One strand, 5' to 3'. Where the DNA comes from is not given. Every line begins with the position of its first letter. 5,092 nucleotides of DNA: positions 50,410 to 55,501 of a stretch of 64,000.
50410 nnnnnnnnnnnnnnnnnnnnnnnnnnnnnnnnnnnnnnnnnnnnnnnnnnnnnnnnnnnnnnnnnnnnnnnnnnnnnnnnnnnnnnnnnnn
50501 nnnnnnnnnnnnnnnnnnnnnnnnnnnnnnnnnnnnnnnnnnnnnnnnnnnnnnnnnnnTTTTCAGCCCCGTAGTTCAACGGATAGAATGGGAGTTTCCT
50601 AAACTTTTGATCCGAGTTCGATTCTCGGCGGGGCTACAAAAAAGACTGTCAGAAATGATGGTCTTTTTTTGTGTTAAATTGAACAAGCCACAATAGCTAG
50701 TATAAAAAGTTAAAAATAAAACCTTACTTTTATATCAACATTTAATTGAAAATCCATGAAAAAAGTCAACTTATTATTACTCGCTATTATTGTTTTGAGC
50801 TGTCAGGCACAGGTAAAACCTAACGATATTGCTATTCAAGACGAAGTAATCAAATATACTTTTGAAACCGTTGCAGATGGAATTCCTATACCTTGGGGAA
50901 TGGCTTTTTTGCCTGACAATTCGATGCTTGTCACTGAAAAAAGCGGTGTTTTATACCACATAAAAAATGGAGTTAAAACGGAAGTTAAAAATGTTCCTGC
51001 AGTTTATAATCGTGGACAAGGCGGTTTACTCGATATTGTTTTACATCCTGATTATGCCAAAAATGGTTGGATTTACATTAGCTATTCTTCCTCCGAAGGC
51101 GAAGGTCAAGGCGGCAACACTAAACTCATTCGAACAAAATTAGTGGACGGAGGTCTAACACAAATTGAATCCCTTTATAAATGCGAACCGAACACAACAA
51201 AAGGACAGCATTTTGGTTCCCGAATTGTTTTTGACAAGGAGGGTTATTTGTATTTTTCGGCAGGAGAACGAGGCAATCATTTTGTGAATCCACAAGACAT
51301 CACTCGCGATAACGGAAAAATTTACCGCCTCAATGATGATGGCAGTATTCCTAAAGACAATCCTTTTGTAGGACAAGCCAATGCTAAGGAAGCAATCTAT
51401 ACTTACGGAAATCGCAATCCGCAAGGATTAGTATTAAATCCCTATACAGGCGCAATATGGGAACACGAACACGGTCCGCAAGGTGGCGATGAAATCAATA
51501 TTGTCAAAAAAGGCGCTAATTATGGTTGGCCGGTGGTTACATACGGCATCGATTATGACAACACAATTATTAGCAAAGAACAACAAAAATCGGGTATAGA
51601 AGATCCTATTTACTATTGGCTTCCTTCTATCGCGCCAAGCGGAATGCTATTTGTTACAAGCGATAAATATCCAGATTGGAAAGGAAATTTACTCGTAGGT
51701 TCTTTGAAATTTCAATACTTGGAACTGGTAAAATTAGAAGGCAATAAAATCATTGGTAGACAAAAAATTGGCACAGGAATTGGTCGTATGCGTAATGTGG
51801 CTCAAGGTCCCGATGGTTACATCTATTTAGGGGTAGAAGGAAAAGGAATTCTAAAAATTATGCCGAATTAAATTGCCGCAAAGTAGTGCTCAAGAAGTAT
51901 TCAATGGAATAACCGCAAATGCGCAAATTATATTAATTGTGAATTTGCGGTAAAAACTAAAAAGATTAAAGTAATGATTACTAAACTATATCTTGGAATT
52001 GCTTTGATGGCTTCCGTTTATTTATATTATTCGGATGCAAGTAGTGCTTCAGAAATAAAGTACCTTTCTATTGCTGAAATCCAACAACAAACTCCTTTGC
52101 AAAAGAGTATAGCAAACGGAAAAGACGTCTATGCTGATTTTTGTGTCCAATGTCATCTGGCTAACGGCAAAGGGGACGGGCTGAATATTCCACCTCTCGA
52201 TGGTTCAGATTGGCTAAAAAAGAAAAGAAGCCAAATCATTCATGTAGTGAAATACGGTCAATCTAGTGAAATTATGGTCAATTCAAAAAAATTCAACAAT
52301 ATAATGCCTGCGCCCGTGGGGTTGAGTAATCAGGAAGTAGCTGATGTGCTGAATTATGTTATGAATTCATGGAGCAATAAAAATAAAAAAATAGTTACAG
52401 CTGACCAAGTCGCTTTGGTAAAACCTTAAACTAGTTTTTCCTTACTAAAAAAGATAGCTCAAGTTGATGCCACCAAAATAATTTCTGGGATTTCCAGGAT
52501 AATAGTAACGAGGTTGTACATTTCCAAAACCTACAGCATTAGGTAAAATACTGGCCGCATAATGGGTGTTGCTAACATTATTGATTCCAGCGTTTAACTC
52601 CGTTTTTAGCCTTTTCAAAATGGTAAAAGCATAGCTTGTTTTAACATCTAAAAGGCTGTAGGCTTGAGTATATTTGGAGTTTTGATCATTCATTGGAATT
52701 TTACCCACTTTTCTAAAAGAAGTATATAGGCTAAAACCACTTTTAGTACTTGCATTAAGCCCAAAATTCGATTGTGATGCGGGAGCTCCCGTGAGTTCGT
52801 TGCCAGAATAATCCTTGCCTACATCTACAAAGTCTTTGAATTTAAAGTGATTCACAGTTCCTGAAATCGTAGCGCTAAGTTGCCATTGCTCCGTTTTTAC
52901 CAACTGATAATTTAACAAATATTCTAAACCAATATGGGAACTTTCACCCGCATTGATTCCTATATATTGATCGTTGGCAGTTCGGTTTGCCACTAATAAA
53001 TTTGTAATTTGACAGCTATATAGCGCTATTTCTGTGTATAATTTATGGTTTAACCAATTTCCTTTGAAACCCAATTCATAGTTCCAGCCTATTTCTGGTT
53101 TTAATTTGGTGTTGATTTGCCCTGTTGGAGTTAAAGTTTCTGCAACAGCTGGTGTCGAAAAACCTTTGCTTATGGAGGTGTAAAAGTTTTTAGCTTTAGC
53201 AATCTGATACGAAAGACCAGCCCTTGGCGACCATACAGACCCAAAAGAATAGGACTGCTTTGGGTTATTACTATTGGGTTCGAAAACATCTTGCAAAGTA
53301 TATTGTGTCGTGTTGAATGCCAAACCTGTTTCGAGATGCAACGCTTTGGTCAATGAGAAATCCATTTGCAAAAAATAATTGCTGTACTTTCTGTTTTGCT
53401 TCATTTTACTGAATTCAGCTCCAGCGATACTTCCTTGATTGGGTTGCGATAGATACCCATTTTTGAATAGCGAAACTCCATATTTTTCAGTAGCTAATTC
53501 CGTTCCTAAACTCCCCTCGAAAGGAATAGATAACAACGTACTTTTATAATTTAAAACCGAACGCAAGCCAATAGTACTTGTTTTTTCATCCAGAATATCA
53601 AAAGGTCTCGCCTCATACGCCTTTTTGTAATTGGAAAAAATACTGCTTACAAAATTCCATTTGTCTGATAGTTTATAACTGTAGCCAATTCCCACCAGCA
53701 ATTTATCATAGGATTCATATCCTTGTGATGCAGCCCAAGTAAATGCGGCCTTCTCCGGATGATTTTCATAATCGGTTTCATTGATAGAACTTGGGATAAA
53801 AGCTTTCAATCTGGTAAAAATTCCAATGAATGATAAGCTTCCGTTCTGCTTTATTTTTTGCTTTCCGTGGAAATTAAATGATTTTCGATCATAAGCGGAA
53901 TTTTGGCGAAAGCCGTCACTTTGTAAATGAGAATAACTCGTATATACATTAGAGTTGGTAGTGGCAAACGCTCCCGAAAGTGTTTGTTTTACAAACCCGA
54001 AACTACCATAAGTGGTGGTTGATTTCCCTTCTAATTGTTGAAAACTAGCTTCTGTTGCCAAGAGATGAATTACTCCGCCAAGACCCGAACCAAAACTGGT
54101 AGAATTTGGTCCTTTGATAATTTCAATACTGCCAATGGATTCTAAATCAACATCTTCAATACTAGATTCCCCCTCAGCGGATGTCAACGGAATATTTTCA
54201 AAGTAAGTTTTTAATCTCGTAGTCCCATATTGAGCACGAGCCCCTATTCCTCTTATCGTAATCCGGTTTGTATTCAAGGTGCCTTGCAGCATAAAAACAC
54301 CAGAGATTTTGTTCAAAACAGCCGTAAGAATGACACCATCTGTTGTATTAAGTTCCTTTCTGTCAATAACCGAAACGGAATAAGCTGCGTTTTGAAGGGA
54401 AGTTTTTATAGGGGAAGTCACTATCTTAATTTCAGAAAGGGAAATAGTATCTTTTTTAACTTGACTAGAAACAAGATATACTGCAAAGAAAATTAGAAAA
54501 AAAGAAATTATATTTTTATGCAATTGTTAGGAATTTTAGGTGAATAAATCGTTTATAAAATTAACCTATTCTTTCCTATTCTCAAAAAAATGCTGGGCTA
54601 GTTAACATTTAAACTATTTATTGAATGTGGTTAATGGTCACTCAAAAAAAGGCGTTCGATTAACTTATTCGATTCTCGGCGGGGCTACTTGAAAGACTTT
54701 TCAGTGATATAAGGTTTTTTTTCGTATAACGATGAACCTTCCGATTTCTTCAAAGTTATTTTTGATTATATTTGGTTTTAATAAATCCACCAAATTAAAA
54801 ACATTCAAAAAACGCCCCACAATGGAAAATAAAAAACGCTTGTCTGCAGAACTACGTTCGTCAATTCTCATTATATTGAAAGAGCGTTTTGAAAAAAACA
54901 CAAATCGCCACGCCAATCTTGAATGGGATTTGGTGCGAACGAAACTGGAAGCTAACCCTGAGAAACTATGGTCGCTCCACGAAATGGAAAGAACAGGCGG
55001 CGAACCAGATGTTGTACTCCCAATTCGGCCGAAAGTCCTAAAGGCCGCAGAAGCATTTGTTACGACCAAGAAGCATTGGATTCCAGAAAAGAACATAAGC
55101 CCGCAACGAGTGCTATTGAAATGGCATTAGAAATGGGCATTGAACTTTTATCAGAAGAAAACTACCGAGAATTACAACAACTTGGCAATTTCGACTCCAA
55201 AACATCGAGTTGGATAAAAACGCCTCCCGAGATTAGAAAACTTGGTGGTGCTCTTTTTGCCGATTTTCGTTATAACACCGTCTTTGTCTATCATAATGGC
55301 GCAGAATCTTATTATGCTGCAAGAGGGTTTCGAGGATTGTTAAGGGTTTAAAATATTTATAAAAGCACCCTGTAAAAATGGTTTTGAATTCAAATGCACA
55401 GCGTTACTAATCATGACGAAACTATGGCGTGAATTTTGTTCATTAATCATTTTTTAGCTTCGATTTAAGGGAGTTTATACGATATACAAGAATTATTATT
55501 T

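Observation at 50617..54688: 4-kb islet bracketed by a 21-bp duplication of the tRNA-Arg(CCT) 3' end, with no integrase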

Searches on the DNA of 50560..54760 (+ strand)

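Call 58: search_dna_similar(query=window:50560-54760:+, collection=plasmids, mode=distant, max_rows=10)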
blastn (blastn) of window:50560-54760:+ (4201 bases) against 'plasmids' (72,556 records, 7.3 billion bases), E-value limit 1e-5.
Records with a match: 7; places in all: 7; records where one place covers at least 80% of the query: 0.
Best place of each record, by identity: 80-90% 5; 60-80% 2.
By first word of the organism name: Persicobacter 2; Chondrinema 1; Salinivibrio 1; Bacteroides 1; Prevotella 1; Phocaeicola 1.
By predicted mobility (MOB-suite, as given by PLSDB): non-mobilizable 7.
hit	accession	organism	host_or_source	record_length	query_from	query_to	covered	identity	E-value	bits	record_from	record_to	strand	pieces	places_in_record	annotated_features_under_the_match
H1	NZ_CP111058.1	Chondrinema litorale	Seaweed,red alga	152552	836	1152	8%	70.5%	7e-29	138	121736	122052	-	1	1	PQQ-dependent sugar dehydrogenase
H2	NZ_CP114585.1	Salinivibrio proteolyticus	-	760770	836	973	3%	74.1%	6e-11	79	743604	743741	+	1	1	PQQ-dependent sugar dehydrogenase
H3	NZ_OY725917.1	Bacteroides finegoldii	-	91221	12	86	2%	85.3%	4e-13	87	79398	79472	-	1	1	none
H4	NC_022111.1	Prevotella sp. oral taxon 299 str. F0039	Homo sapiens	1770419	9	86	2%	81.7%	2e-11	81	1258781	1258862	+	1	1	none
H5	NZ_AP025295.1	Persicobacter psychrovividus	-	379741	7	81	2%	84.0%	5e-12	82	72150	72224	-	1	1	none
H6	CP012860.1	Persicobacter sp. JZB09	cell culture,soil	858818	7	81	2%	82.7%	2e-10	78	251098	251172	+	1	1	record has no annotation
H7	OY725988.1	Phocaeicola massiliensis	-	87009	12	78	2%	80.6%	4e-6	64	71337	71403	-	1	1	record has no annotation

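Call 59: search_dna_similar(query=window:50560-54760:+, collection=phages, mode=distant, max_rows=10)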
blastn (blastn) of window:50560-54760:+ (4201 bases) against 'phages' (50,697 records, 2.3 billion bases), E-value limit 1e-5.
Records with a match: 3; places in all: 3; records where one place covers at least 80% of the query: 0.
Best place of each record, by identity: 80-90% 3.
By first word of the organism name: uncultured 2; Bacteroides 1.
By host as written in the record: - 2; Bacteroides caecimuris 1.
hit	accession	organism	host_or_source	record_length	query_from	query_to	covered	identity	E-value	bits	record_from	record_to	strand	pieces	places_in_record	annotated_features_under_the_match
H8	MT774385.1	uncultured phage cr108_1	human feces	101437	13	80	2%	80.9%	4e-7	65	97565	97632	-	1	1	tRNA-Arg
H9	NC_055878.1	uncultured phage cr108_1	human feces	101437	13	80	2%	80.9%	4e-7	65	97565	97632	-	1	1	tRNA-Arg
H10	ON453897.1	Bacteroides phage Versailles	Bacteroides caecimuris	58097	12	78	2%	80.6%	1e-6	64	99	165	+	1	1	tRNA-Arg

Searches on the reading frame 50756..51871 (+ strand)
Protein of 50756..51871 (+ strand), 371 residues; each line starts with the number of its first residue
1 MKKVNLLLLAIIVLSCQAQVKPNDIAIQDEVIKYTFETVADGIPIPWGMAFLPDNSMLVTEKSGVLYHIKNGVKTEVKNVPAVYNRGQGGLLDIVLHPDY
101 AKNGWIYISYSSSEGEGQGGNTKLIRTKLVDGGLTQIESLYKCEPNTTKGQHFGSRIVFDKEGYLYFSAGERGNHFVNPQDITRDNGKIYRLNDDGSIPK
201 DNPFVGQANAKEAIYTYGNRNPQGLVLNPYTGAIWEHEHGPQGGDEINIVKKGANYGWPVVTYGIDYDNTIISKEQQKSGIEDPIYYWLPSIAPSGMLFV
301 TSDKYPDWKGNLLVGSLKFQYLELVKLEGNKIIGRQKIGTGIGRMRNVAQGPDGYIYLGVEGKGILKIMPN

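Call 6: search_protein_families(library=pfam, proteins=[window:50756-51871:+])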
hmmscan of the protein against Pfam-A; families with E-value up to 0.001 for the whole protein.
window:50756-51871:+ (371 aa): 1 family
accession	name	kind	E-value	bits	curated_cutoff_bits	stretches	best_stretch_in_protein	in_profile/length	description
PF07995.17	GSDH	-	1.8e-128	428.9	25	1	45-362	3-325/332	Glucose / Sorbosone dehydrogenase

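Call 7: search_protein_families(library=ncbifam, proteins=[window:50756-51871:+])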
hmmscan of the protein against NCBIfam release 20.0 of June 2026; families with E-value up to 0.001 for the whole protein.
window:50756-51871:+ (371 aa): 1 family
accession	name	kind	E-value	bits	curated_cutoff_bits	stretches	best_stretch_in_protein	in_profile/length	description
TIGR03606.1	non_repeat_PQQ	subfamily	2.6e-38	132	434.55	1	17-262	4-271/454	glucose/sorbosone family PQQ-dependent dehydrogenase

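Call 71: search_solved_structures(query=window:50756-51871:+, max_evalue=1e-10)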
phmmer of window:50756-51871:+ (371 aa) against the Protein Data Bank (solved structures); distinct sequences matched with E-value up to 1e-10: 8.
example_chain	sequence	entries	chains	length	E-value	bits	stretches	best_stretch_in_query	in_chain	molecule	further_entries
2g8s_A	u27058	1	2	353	6.9e-85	288.8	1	36-370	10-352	Glucose/sorbosone dehydrogenases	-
7cdy_A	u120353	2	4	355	5.2e-84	285.9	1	37-361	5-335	glucose dehydrogenase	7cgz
2ism_A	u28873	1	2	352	7e-46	160.4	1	37-361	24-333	Putative oxidoreductase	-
3a9g_A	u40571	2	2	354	5.1e-42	147.7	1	31-361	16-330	Putative uncharacterized protein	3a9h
3das_A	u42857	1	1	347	1e-28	103.9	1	36-300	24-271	Putative oxidoreductase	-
8re0_A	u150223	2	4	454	1.2e-27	100.4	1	40-262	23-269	Quinoprotein glucose dehydrogenase B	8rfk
1c9u_A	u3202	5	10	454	2e-27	99.7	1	40-262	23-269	SOLUBLE QUINOPROTEIN GLUCOSE DEHYDROGENASE | PROTEIN (SOLUBLE QUINOPROTEIN GLUCOSE DEHYDROGENASE) | Quinoprotein glucose dehydrogenase B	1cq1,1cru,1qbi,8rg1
5min_A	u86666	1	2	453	2.3e-27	99.5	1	40-262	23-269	Quinoprotein glucose dehydrogenase B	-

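Call 92: find_encoding_contigs(protein=window:50756-51871:+, flank=8000, max_places=10)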
Protein window:50756-51871:+ (371 aa): no gene with exactly this product is on record in the collection.

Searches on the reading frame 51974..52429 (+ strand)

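Call 6: search_protein_families(library=pfam, proteins=[window:51974-52429:+])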
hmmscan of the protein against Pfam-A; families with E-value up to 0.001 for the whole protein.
window:51974-52429:+ (151 aa): 2 families
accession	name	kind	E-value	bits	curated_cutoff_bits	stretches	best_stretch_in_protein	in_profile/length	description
PF00034.26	Cytochrom_C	-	2e-13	51.9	21.3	1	46-133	1-90/90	Cytochrome c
PF13442.11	Cytochrome_CBB3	-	1.1e-08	35.8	27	1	46-129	3-68/68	Cytochrome C oxidase, cbb3-type, subunit III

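Call 7: search_protein_families(library=ncbifam, proteins=[window:51974-52429:+])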
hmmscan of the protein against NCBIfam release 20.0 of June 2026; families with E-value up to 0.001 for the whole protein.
window:51974-52429:+ (151 aa): 5 families
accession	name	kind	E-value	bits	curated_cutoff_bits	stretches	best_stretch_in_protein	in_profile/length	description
TIGR00782.1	ccoP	equivalog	3e-11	43.2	179.95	1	30-140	90-200/285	cytochrome-c oxidase, cbb3-type subunit III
NF045930.1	Cytc6PetJCyano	equivalog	0.0004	20.3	135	0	37-131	19-104/110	cytochrome c6 PetJ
NF045773.1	cytochro_C550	exception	0.00058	19.8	125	0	7-98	15-98/118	cytochrome c550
NF050122.1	bc1_QcrC_actin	exception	0.0006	19.2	200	0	36-68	31-63/253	cytochrome bc1 complex diheme cytochrome c subunit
TIGR04485.1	thiosulf_SoxX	equivalog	0.00096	19.8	61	0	57-131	5-77/78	sulfur oxidation c-type cytochrome SoxX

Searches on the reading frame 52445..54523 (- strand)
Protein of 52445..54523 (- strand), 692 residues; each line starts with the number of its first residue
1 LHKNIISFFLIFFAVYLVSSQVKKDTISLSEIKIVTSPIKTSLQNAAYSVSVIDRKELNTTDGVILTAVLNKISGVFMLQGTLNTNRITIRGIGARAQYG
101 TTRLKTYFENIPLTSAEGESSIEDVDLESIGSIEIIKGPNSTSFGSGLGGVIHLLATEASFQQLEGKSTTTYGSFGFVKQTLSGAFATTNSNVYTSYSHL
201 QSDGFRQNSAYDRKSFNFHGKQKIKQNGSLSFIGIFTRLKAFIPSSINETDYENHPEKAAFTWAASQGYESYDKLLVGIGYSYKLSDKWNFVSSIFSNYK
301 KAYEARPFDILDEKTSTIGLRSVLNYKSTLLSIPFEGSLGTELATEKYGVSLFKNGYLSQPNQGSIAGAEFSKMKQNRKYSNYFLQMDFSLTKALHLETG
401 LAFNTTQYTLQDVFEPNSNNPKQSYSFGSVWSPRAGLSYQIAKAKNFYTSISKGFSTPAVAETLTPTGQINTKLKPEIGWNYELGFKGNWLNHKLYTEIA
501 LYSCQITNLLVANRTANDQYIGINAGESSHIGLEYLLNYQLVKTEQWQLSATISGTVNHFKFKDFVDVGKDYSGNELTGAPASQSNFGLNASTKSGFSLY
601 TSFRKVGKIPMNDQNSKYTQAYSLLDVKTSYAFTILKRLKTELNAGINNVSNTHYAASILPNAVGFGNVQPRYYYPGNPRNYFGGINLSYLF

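Call 6: search_protein_families(library=pfam, proteins=[window:52445-54523:-])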
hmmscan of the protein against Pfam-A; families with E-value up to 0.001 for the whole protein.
window:52445-54523:- (692 aa): 2 families
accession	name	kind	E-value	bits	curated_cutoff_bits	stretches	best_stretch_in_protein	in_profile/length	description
PF00593.30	TonB_dep_Rec_b-barrel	-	2.1e-38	133.7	27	1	240-650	38-436/436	TonB dependent receptor-like, beta-barrel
PF07715.20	Plug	-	1.4e-14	54.9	23.9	1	43-151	2-107/107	TonB-dependent Receptor Plug Domain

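Call 7: search_protein_families(library=ncbifam, proteins=[window:52445-54523:-])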
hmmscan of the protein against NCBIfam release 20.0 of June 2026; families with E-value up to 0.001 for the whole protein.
window:52445-54523:- (692 aa): 20 families
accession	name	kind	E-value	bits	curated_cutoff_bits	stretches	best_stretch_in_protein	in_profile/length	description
NF041535.1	TonB_rec_PqqU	equivalog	6.9e-53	180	1200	1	45-692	15-675/676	TonB-dependent receptor PqqU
TIGR01783.1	TonB-siderophor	subfamily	1.2e-42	146.4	223.5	2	380-689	362-646/649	TonB-dependent siderophore receptor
TIGR01785.1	TonB-hemin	subfamily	8.6e-33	113.7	316.85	1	31-658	3-657/677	TonB-dependent heme/hemoglobin receptor family protein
TIGR01786.1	TonB-hemlactrns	subfamily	2.2e-25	89.1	323.75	1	40-688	15-717/719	TonB-dependent hemoglobin/transferrin/lactoferrin family receptor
NF010010.0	PRK13483.1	equivalog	1.1e-14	53.4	927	1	13-157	16-163/660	ligand-gated channel protein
TIGR01779.1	TonB-B12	equivalog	1.2e-14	53.9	599.7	2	422-656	378-594/614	TonB-dependent vitamin B12 receptor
NF049946.1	TonB_dep_CU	exception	1e-13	50.5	700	1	384-652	400-658/683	TonB-dependent receptor, CU motif-type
NF049944.1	TonB_dep_PUIUD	equivalog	8.6e-13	47.5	850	2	378-656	391-666/686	TonB-dependent receptor, PUIUD motif-type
NF053590.1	TonB_dep_TOL0244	equivalog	1.7e-12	46.8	645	1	368-642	315-569/604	TOL_0244 family TonB-dependent receptor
TIGR04056.1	OMP_RagA_SusC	subfamily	3.3e-10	39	368.25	1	416-616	595-804/981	SusC/RagA family TonB-linked outer membrane protein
NF010038.0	PRK13513.1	equivalog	4.6e-10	38.7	942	1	22-162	28-169/659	ligand-gated channel protein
NF010012.0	PRK13486.1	equivalog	2.8e-08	32.6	924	1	33-157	28-158/696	TonB-dependent receptor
NF050067.1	TonBEntbctnRecCfrA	equivalog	2.9e-08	32.5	1200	1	10-158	7-159/698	TonB-dependent ferric enterobactin receptor CfrA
TIGR01776.1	TonB-tbp-lbp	subfamily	6.2e-08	31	468.8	0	104-159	133-191/946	lactoferrin/transferrin family TonB-dependent receptor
NF049947.1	TonB_dep_PCPU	exception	1.5e-07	30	800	1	125-244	132-255/685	TonB-dependent receptor, PCPU motif-type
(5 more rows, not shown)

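Call 29: find_related_loci(query=window:52445-54523:-, collection=genome_contigs, flank=7000)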
Query window:52445-54523:- (692 aa) in genome_contigs; peptide patterns used: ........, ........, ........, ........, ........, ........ (x = any residue, [..] = any of these).
60 stretches matched a pattern; 17 encode a relative of the query (tblastn E <= 1e-3); 17 distinct loci.
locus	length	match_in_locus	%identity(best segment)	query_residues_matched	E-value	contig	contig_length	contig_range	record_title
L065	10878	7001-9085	67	1-692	0e+0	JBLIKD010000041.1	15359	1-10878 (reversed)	MAG: Flavobacterium sp. isolate 3300054695_167 Ga0535665_0004624, whole genome shotgun sequence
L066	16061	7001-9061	67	6-692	0e+0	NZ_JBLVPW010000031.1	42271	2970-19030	Flavobacterium sp. ZS1P14 L33_31, whole genome shotgun sequence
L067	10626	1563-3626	67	5-692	0e+0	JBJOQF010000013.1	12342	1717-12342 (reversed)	MAG: Bacteroidota bacterium isolate whiteclaycreek2_2019_sw_WHONDRS-S19S_0038_B_bin.34 scaffold_1076988, whole genome sh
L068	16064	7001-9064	67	5-692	0e+0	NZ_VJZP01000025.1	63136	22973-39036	Flavobacterium gawalongense strain GSP16 NODE_25_length_63136_cov_141.033794, whole genome shotgun sequence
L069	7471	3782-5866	64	1-692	0e+0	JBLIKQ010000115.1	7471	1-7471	MAG: Porticoccaceae bacterium isolate 3300054694_69 Ga0535664_0017324, whole genome shotgun sequence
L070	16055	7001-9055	64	7-692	0e+0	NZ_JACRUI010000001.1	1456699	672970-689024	Flavobacterium kayseriense strain F-47 Seq1, whole genome shotgun sequence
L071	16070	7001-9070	63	3-692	0e+0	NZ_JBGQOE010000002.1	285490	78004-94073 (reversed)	Flavobacterium sp. W22_SRS_FP1 NODE_2_length_285490_cov_171.405973, whole genome shotgun sequence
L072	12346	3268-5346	61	1-692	0e+0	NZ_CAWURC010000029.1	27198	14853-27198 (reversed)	MAG: uncultured Flavobacterium sp. isolate HER22_SLC_100_bin_63 HER22_SLC_100_bin_63-read_26, whole genome shotgun seque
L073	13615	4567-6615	62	8-692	0e+0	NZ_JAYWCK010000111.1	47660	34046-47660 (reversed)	MAG: Flavobacterium sp. isolate GL94_UP_concoct_201_sub GL94_UP_concoct_201_sub_110, whole genome shotgun sequence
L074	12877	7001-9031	62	15-692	0e+0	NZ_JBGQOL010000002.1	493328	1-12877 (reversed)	Flavobacterium sp. W21_SRS_FM7 NODE_2_length_493328_cov_185.743019, whole genome shotgun sequence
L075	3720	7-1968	65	39-692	0e+0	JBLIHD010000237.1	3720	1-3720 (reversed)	MAG: Flavobacterium sp. isolate 3300054697_106 Ga0535669_0048233, whole genome shotgun sequence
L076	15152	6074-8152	66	1-692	0e+0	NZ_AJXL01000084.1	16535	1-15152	Flavobacterium sp. ACAM 123 ACAM123_contig00084, whole genome shotgun sequence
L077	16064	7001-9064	64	5-692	0e+0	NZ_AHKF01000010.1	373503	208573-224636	Flavobacterium frigoris PS1 66_10, whole genome shotgun sequence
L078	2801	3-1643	56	146-692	0e+0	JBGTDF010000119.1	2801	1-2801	MAG: Planktosalinus sp. isolate JTS-RE137 k141_11604314, whole genome shotgun sequence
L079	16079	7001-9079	65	1-692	0e+0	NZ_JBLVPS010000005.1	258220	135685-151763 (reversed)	Flavobacterium sp. XS2P39 L28_5, whole genome shotgun sequence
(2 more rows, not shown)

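Call 70: search_solved_structures(query=window:52445-54523:-, max_evalue=1e-10)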
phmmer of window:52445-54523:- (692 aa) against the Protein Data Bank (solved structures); distinct sequences matched with E-value up to 1e-10: 2.
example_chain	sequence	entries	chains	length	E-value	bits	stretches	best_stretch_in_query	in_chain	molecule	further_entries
9c4o_A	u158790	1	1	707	3.5e-37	131.5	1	38-692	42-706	Pyrroloquinoline quinone transporter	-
6v81_A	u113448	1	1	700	3.5e-37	131.5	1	38-692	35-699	Probable TonB-dependent receptor YncD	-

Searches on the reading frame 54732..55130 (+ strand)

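Call 6: search_protein_families(library=pfam, proteins=[window:54732-55130:+])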
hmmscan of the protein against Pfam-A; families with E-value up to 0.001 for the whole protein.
window:54732-55130:+ (132 aa): 1 family
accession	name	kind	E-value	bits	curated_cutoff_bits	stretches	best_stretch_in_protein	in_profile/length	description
PF14066.11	DUF4256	-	2.6e-18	66.7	27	1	46-95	2-51/173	Protein of unknown function (DUF4256)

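Call 7: search_protein_families(library=ncbifam, proteins=[window:54732-55130:+])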
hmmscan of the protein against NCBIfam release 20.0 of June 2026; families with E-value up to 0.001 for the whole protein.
window:54732-55130:+ (132 aa): 0 families

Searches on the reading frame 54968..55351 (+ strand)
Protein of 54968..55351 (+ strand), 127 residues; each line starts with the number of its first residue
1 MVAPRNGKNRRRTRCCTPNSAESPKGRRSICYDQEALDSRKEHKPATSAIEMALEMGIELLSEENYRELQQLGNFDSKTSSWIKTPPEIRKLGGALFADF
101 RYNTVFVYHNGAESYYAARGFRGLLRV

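Call 6: search_protein_families(library=pfam, proteins=[window:54968-55351:+])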
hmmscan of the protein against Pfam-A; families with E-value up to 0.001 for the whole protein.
window:54968-55351:+ (127 aa): 1 family
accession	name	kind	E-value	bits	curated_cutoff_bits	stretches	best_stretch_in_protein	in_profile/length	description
PF14066.11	DUF4256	-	8.1e-60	201.8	27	1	19-127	65-173/173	Protein of unknown function (DUF4256)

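Call 7: search_protein_families(library=ncbifam, proteins=[window:54968-55351:+])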
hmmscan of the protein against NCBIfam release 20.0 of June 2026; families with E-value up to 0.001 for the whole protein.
window:54968-55351:+ (127 aa): 0 families
